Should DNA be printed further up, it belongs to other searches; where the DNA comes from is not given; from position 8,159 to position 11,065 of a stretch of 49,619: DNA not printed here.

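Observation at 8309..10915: RadC-like JAB/MPN metalloprotease domain fused to a DinG/XPD Fe-S helicase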

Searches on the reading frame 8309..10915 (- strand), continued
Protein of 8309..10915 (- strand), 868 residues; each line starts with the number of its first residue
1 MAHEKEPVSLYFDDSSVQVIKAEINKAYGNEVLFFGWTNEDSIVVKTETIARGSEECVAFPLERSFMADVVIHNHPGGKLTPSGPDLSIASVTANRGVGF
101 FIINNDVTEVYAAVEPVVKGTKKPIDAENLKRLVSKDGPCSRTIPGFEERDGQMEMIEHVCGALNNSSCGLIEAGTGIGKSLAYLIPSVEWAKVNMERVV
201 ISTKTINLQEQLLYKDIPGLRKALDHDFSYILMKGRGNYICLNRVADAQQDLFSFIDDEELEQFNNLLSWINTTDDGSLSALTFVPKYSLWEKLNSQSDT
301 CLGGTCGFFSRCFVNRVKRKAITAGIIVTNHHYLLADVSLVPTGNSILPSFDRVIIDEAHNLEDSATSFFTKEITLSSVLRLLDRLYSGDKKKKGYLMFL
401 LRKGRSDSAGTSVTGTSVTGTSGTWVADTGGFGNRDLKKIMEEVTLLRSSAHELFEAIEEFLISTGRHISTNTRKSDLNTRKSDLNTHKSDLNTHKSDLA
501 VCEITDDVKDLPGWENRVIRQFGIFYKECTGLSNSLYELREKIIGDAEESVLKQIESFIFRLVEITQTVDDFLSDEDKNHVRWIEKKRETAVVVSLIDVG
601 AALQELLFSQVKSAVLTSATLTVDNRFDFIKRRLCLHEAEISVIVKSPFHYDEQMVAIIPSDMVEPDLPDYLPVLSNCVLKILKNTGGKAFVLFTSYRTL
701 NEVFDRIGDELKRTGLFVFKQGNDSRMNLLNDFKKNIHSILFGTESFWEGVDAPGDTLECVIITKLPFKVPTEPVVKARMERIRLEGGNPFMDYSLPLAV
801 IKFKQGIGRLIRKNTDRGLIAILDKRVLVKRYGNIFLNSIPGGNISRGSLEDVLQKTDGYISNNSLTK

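Call 52: fold_search(model_id=the predicted structure, library=pdb)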
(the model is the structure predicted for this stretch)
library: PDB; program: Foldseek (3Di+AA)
matches with E <= 10: 977; with E <= 0.001: 160
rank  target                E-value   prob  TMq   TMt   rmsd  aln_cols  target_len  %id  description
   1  6fwr_A                1.1e-35  1.00  0.56  0.67   8.4       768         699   23  Structure of DinG in complex with ssDNA (released 2018-12-19)
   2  6fws_B                4.0e-33  1.00  0.48  0.59  10.1       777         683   23  Structure of DinG in complex with ssDNA and ADPBeF (released 2018-12-19)
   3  6fws_A                7.6e-32  1.00  0.47  0.57  10.5       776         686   22  Structure of DinG in complex with ssDNA and ADPBeF (released 2018-12-19)
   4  9ii8_A                1.4e-31  1.00  0.60  0.59   6.3       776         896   22  Crystal structure of Staphylococcus aureus DinG protein in complex with ssDNA (released 2025-06-25)
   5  8zef_A                3.6e-31  1.00  0.60  0.59   6.8       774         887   22  Crystal structure of Staphylococcus aureus DinG protein in complex with ssDNA and Ca2+ (released 2025-05-21)
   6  9kqh_A                1.0e-24  1.00  0.48  0.56  12.7       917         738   14  Crystal structure of Finegoldia magna DinG in complex with ssDNA and ADPNP (released 2025-12-03)
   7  9p55                  3.0e-23  1.00  0.49  0.66   9.4       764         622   19  Structure of DNA-free long form XPD from Thermoplasma acidophilum (released 2026-01-21)
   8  4a15_A                1.1e-22  1.00  0.49  0.69   9.1       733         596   18  Crystal structure of an XPD DNA complex (released 2012-02-01)
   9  8e2w                  1.9e-22  1.00  0.47  0.65   8.8       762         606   18  Structure of CRISPR-Associated DinG (released 2023-06-21)
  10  5h8w_A                1.9e-22  1.00  0.47  0.65   9.8       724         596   19  XPD mechanism (released 2016-01-13)
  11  7xf0_A                2.3e-22  1.00  0.46  0.64   8.0       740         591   18  Crystal strucutre of CasDinG in complex with ATP (released 2023-07-26)
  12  8s35_M                6.6e-22  1.00  0.46  0.62  10.2       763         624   17  DNA-bound Type IV-A3 CRISPR effector in complex with DinG helicase from K. pneumoniae (state I) (released 2024-11-06)
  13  7xex_A                9.7e-22  1.00  0.46  0.66   8.7       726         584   18  Crystal strucutre of apoCasDinG (released 2023-07-26)
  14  8v44                  1.3e-21  1.00  0.45  0.64   8.6       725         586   18  N-terminal truncation of CRISPR-associated DinG (released 2024-01-17)
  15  7xex_C                1.4e-21  1.00  0.45  0.63   9.0       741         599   18  Crystal strucutre of apoCasDinG (released 2023-07-26)
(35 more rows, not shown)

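Call 57: find_encoding_contigs(protein=P0001, flank=3000, max_places=3)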
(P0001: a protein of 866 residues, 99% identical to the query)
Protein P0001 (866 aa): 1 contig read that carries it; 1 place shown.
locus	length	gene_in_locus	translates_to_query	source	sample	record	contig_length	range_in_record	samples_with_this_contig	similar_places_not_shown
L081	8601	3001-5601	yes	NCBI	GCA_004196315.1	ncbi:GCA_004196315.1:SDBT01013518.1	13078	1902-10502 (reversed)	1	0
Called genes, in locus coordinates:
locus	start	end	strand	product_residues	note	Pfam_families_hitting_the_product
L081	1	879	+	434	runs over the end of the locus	PF01336:tRNA_anti-codon, PF00152:tRNA-synt_2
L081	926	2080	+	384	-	PF01551:Peptidase_M23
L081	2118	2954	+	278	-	PF01048:PNP_UDP_1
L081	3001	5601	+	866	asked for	PF00270:DEAD (faint), PF13307:Helicase_C_2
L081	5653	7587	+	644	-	PF00133:tRNA-synt_1, PF01406:tRNA-synt_1e (weak), PF09334:tRNA-synt_1g, PF00133:tRNA-synt_1, PF01406:tRNA-synt_1e (weak), PF19303:Anticodon_3 (weak), PF01588:tRNA_bind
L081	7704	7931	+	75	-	-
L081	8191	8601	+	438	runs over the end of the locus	PF00919:UPF0004, PF04055:Radical_SAM, PF01938:TRAM (faint)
